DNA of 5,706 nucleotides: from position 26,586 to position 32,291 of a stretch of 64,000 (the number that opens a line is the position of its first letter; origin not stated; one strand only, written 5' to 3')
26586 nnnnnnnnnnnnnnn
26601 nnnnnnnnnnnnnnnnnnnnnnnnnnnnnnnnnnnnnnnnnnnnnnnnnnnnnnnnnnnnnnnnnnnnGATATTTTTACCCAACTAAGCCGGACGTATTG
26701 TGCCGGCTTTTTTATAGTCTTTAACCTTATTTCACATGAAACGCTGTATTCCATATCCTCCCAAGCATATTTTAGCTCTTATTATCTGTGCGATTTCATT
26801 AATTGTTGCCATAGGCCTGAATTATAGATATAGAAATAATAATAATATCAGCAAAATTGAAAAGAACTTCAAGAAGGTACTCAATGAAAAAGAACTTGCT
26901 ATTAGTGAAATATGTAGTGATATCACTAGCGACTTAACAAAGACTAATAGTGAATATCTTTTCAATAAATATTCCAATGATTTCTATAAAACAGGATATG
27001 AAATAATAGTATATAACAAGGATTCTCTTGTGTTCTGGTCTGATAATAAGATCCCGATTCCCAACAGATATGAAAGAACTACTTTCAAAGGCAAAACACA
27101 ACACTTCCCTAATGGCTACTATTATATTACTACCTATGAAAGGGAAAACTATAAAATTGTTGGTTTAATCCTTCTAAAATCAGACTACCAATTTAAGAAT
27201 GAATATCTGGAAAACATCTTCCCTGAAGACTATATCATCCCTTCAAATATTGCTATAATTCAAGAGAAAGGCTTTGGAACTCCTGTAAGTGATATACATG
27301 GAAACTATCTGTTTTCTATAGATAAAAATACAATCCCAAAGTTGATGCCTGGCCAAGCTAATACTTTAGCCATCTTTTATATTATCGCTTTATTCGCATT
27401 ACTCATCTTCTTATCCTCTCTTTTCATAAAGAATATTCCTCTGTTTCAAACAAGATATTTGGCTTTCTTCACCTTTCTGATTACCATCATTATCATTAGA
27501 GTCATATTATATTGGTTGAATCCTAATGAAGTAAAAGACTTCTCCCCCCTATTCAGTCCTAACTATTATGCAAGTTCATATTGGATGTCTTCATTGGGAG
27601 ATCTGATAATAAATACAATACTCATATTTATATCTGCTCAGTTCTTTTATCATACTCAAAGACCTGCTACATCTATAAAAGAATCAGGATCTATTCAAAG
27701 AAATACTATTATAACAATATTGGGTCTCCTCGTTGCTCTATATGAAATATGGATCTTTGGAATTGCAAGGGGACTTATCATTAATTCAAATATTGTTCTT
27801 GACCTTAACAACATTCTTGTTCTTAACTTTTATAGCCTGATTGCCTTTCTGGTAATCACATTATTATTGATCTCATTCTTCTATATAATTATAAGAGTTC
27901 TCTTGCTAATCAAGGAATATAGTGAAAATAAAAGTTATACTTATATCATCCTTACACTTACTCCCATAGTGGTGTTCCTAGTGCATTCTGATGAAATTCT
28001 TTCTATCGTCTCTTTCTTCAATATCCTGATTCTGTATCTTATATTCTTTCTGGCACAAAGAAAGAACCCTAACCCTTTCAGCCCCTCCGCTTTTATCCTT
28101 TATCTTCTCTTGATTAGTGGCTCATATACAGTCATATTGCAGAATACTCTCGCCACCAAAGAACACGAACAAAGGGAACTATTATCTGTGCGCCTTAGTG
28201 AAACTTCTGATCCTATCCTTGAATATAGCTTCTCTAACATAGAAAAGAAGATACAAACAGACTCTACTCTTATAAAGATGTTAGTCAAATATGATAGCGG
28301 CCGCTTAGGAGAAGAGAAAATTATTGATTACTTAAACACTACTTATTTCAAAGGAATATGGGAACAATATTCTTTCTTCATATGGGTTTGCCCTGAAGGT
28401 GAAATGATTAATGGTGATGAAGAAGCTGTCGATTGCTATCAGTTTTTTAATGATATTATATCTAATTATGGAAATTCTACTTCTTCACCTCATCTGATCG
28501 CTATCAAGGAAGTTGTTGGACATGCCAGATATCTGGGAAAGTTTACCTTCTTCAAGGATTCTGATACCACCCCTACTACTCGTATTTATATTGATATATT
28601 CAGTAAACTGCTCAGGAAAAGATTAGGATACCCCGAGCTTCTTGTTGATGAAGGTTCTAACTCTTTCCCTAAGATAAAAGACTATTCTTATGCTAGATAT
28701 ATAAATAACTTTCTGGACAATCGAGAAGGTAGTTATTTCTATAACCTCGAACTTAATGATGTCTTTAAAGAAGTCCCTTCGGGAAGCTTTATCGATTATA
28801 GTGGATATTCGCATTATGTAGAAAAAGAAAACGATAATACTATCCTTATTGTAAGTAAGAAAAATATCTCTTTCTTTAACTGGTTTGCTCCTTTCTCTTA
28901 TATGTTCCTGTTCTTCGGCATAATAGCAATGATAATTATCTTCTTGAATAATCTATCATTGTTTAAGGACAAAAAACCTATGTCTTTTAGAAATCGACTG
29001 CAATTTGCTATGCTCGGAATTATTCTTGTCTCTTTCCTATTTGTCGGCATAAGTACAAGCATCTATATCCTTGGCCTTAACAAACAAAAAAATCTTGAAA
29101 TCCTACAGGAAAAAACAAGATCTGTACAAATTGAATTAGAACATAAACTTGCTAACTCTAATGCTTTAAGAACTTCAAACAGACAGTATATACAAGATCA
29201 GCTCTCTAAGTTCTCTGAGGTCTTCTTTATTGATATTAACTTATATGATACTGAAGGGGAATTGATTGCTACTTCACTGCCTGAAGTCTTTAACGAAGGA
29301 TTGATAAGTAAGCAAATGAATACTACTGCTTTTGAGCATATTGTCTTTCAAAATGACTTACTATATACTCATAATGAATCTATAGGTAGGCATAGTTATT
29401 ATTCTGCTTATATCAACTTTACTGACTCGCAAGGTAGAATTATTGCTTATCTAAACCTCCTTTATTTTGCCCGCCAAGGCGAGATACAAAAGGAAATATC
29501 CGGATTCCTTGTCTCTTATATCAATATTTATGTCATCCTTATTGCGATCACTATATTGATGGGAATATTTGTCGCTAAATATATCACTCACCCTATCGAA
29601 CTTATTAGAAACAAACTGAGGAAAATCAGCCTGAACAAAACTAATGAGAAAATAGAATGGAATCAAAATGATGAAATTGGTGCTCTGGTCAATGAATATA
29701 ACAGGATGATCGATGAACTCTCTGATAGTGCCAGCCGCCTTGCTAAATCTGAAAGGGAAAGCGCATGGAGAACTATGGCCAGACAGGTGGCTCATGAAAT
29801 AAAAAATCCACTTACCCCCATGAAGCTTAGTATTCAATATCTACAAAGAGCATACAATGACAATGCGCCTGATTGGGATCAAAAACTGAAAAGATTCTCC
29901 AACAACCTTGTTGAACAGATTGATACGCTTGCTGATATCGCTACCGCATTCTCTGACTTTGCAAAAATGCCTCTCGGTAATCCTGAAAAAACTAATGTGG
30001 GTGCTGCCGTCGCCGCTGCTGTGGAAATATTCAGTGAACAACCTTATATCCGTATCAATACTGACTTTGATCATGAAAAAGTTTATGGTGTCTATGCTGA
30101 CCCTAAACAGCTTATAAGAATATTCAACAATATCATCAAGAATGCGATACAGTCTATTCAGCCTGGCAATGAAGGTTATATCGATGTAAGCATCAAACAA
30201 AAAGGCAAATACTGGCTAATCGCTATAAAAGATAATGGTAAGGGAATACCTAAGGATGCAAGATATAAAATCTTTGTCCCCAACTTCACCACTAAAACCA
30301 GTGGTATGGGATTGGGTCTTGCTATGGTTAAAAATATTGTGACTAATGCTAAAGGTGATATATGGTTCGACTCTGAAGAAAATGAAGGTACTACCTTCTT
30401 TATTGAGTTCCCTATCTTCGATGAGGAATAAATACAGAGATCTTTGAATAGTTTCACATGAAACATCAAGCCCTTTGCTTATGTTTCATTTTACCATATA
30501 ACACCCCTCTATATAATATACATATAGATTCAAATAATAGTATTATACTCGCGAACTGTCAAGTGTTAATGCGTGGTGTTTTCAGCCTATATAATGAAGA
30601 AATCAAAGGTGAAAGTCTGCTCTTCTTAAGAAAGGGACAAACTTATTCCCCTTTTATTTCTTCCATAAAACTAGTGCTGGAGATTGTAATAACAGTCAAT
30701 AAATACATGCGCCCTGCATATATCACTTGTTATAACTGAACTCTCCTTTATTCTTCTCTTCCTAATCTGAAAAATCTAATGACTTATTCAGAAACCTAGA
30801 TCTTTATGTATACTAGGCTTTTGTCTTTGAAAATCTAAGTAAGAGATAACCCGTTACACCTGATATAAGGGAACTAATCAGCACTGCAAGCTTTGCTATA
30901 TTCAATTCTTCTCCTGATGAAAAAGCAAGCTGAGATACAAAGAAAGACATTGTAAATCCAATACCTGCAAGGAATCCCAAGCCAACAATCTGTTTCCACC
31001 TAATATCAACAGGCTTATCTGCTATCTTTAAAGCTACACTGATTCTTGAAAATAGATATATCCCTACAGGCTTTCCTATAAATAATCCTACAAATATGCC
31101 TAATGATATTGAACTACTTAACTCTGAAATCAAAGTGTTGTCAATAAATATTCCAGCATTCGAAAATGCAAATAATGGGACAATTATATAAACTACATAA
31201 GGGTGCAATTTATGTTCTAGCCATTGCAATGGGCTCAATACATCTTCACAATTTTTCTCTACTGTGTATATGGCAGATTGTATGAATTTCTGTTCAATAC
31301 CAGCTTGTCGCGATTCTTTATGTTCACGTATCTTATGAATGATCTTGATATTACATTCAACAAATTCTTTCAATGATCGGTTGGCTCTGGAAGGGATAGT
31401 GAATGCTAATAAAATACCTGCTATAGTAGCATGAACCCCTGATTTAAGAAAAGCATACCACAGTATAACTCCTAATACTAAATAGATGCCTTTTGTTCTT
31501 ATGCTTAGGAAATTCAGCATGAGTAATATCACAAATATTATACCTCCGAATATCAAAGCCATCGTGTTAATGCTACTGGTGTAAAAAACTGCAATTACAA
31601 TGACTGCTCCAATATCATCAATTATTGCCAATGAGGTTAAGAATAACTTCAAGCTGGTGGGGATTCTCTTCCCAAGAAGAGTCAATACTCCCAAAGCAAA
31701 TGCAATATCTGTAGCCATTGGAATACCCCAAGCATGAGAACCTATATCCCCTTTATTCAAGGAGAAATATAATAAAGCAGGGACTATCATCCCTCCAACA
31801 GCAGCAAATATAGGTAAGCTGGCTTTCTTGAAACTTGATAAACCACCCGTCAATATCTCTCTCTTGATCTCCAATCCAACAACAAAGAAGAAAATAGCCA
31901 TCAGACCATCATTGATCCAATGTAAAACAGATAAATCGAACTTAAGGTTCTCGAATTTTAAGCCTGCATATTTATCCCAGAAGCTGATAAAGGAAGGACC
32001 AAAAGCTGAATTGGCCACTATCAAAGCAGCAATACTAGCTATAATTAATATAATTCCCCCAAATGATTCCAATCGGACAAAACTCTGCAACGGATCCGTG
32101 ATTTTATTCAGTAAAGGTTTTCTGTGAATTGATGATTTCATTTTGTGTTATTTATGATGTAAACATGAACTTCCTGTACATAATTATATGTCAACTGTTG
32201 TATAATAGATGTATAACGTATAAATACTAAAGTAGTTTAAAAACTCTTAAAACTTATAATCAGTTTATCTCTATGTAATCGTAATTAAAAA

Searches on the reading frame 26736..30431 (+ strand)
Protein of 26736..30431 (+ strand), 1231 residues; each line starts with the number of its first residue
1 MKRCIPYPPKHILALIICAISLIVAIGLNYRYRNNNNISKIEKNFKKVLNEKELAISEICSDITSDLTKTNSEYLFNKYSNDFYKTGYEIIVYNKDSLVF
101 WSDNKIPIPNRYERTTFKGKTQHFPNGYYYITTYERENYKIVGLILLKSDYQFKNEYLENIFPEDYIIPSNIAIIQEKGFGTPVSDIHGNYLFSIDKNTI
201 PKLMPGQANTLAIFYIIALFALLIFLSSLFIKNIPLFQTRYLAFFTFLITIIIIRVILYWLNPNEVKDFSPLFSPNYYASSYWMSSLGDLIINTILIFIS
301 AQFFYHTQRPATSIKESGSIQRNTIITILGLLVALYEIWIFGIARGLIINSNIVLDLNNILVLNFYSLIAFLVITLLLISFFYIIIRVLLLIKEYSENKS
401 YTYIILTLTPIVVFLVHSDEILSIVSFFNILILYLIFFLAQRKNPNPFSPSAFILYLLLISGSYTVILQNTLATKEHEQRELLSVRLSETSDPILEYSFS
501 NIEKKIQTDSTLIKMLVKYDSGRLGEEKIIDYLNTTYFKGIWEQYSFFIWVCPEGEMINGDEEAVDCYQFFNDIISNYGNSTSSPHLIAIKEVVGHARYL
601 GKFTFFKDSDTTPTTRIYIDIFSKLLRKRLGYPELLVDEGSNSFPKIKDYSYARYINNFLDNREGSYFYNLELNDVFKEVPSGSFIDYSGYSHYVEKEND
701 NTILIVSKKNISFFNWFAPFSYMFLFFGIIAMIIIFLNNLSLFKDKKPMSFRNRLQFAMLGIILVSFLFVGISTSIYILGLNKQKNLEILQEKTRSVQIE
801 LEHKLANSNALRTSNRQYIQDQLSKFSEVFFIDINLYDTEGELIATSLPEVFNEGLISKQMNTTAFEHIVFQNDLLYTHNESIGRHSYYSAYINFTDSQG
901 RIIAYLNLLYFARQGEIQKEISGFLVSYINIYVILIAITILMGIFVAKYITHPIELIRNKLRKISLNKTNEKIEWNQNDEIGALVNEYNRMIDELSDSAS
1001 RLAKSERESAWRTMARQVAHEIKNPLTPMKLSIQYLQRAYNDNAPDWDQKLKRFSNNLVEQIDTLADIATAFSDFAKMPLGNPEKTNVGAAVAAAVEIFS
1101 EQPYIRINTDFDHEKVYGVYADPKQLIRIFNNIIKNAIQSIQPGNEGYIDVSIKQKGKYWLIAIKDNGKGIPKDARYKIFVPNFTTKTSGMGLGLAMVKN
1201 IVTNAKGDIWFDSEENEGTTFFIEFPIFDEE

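Call 56: search_protein_families(library=pfam, proteins=[window:26736-30431:+], max_evalue=1)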
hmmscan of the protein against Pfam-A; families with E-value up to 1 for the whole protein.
window:26736-30431:+ (1231 aa): 11 families
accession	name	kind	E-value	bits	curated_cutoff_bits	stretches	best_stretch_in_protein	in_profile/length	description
PF02518.31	HATPase_c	-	1.9e-23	83.5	26.4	1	1122-1226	2-108/111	Histidine kinase-, DNA gyrase B-, and HSP90-like ATPase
PF14501.12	HATPase_c_5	-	7.3e-10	39.1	22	1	1125-1217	5-94/102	GHKL domain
PF00512.31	HisKA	-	5.5e-07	30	26.9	1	1011-1078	2-63/66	His Kinase A (phospho-acceptor) domain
PF00672.30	HAMP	-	2e-05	25.3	25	1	945-996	1-52/53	HAMP domain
PF17202.10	sCache_3_3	-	0.0027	18.4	28.8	1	832-906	19-91/107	Single cache domain 3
PF22898.2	NOMO1-like_1st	-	0.015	15.8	27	1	114-141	23-51/85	BOS complex subunit NOMO1-like, first beta sandwich domain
PF04011.17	LemA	-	0.03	14.6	26.2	1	986-1062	51-126/149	LemA family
PF10144.15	SMP_2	-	0.045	13.9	28.9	1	781-849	27-104/159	Bacterial virulence factor haemolysin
PF13581.12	HATPase_c_2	-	0.047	14.1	27.4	1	1134-1204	40-111/127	Histidine kinase-like ATPase domain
PF01499.21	Herpes_UL25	-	0.26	10.3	25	1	1001-1126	27-168/555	Herpesvirus UL25 family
PF07426.16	Dynactin_p22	-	0.3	11.3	25.2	0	955-998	118-162/168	Dynactin subunit p22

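Call 57: search_protein_families(library=ncbifam, proteins=[window:26736-30431:+], max_evalue=0.001)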
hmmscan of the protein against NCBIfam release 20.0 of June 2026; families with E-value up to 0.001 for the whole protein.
window:26736-30431:+ (1231 aa): 76 families (the best 25 are shown)
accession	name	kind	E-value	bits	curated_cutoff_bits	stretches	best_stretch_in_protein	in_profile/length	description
NF047496.1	HK_LIC11548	equivalog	2.1e-52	178.7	750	1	926-1227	277-589/589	LIC_11548 family sensor histidine kinase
NF008468.0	PRK11360.1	equivalog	3.8e-44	151.1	646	1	975-1229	362-610/616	two-component system sensor histidine kinase AtoS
NF033092.0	HK_WalK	equivalog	4e-39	134.7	725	2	1008-1227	369-594/594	cell wall metabolism sensor histidine kinase WalK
NF007688.0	PRK10364.1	equivalog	3.6e-32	111.7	479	1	1001-1227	230-451/460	two-component system sensor histidine kinase ZraS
NF006800.0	PRK09303.1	equivalog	7.3e-28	97.6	342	1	1010-1229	150-379/383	histidine kinase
NF053867.1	SprKinKinDBac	equivalog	4.2e-27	94.8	775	1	1013-1228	288-498/500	sporulation kinase KinD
NF047874.1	MASE3_PAS_HK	subfamily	1.1e-26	93.8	560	1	1017-1227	404-625/655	MASE3 domain-containing sensor histidine kinase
NF047497.1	HK_LIC_12097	equivalog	3.5e-25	88.5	500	1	1013-1227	152-366/367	LIC_12097 family sensor histidine kinase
TIGR01386.1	cztS_silS_copS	subfamily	4.6e-25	88.5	292.55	1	748-1226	1-457/457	heavy metal sensor histidine kinase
NF041210.1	his_kin_PieS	equivalog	1.3e-24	87.1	850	1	927-1230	167-473/474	two component system sensor histidine kinase PieS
NF046044.1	PnpS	equivalog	2.1e-24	86.3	400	1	1082-1226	241-390/390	two-component system histidine kinase PnpS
NF008312.0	PRK11100.1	equivalog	9.9e-23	80.7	356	1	930-1224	186-471/477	two-component system sensor histidine kinase CreC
NF010411.0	PRK13837.1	equivalog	2e-22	79.1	647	1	990-1227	429-675/828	two-component system VirA-like sensor kinase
NF012226.0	AdeS_HK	equivalog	3.1e-22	79.2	500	1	926-1226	57-352/353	two-component sensor histidine kinase AdeS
NF012163.2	BaeS_SmeS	equivalog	7.5e-22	77.9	500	1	930-1225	168-456/457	sensor histidine kinase efflux regulator BaeS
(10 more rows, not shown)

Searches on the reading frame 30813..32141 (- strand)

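Call 19: search_protein_families(library=pfam, proteins=[window:30813-32141:-], max_evalue=0.001)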
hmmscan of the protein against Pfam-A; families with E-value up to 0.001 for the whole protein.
window:30813-32141:- (442 aa): 1 family
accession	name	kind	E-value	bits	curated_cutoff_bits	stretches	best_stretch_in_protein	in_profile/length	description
PF06965.17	Na_H_antiport_1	-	3.5e-146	487.3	23.5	1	20-435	2-374/374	Na+/H+ antiporter 1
